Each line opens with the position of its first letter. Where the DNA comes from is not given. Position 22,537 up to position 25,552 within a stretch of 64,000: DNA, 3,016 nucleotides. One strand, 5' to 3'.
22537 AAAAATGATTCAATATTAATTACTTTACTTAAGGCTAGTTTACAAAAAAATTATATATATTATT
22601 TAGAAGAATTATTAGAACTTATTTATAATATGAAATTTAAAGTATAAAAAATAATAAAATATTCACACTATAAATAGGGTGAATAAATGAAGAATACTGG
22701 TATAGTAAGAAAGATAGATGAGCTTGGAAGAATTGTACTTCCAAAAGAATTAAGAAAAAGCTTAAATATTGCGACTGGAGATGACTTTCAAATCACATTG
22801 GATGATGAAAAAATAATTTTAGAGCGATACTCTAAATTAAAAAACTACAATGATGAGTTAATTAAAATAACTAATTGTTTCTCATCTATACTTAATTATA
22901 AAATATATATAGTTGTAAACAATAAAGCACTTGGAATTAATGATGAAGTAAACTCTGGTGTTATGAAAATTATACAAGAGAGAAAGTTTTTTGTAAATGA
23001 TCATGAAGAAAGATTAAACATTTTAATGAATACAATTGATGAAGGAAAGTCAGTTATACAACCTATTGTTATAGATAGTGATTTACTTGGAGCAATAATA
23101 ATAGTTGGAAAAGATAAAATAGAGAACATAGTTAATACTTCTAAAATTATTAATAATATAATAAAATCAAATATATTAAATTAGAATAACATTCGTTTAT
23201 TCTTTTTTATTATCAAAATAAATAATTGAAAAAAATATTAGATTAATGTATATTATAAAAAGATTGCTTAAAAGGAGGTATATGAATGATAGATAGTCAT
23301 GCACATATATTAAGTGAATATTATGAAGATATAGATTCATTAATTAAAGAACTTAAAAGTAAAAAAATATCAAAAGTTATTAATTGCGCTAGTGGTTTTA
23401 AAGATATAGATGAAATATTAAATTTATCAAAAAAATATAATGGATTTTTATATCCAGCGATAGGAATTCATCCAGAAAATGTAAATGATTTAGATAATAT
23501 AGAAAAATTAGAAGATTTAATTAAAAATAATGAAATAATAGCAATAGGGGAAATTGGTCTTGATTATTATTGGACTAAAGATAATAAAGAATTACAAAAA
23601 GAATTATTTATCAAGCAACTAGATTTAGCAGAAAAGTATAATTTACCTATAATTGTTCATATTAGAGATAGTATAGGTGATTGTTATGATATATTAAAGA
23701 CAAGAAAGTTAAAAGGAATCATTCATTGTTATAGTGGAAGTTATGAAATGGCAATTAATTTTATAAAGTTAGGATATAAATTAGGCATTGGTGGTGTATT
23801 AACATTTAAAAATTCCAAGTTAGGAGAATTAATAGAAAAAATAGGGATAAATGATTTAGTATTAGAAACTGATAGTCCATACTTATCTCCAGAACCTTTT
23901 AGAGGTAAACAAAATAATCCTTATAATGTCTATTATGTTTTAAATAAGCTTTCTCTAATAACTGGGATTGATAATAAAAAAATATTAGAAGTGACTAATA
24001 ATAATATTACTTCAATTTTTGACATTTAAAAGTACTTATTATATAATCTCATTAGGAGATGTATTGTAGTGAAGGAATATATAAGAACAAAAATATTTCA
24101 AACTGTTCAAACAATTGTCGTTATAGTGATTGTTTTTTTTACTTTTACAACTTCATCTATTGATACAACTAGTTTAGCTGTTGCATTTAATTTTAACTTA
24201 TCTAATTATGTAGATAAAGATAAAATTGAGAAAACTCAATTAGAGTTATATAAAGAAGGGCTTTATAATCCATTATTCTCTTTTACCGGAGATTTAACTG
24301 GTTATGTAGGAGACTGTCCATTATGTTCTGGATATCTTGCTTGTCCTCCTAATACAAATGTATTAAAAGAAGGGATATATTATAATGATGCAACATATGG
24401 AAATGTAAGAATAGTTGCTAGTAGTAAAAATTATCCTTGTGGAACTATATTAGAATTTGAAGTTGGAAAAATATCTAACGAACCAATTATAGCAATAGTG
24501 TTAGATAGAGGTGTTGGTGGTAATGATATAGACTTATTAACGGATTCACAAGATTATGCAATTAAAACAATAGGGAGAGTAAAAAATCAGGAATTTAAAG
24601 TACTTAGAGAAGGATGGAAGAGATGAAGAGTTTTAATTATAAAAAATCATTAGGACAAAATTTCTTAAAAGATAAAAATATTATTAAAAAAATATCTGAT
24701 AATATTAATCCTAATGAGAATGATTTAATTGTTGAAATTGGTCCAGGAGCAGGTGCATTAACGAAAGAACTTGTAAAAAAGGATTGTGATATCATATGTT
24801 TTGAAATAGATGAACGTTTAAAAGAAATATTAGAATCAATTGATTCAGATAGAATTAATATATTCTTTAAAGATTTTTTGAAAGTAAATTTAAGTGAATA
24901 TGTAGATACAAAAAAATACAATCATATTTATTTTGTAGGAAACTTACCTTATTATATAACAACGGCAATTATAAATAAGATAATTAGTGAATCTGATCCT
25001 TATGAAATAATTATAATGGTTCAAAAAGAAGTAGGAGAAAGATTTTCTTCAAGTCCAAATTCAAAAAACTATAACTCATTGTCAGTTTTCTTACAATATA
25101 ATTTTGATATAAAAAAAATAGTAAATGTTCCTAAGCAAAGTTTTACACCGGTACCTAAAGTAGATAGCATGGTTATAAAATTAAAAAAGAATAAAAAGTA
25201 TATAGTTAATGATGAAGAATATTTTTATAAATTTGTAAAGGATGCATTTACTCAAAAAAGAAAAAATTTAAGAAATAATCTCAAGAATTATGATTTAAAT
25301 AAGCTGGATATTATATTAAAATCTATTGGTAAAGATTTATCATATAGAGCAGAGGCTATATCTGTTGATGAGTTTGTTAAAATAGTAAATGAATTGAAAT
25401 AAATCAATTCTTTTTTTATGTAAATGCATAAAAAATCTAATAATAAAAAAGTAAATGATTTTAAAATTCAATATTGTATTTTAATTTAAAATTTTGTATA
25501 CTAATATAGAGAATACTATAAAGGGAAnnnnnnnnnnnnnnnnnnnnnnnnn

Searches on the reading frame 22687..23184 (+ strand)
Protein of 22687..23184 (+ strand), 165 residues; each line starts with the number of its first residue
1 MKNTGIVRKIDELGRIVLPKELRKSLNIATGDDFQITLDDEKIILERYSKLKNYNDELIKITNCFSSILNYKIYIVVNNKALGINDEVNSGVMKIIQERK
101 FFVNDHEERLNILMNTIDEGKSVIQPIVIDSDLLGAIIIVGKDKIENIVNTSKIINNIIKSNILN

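Call 15: search_protein_families(library=pfam, proteins=[window:22687-23184:+], max_evalue=0.001)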
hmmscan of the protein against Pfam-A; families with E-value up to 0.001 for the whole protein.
window:22687-23184:+ (165 aa): 2 families
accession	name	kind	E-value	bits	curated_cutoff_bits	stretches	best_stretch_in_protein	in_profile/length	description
PF04014.23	MazE_antitoxin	-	4.2e-11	43.1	24.7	1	7-50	1-45/48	Antidote-toxin recognition MazE, bacterial antitoxin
PF15714.11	SpoVT_C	-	2.5e-07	31.3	27.5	1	52-153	7-113/128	Stage V sporulation protein T C-terminal, transcription factor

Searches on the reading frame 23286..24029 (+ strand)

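Call 15: search_protein_families(library=pfam, proteins=[window:23286-24029:+], max_evalue=0.001)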
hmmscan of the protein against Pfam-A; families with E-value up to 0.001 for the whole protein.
window:23286-24029:+ (247 aa): 1 family
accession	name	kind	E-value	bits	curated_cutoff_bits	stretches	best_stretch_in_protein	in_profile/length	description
PF01026.27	TatD_DNase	-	4.2e-74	249.6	27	1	2-245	1-252/253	TatD related DNase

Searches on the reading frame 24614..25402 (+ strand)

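Call 15: search_protein_families(library=pfam, proteins=[window:24614-25402:+], max_evalue=0.001)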
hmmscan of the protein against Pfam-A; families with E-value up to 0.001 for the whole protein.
window:24614-25402:+ (262 aa): 1 family
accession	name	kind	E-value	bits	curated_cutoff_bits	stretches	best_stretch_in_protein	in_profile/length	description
PF00398.26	RrnaAD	-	1.1e-60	205.4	24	1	7-261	2-261/263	Ribosomal RNA adenine dimethylase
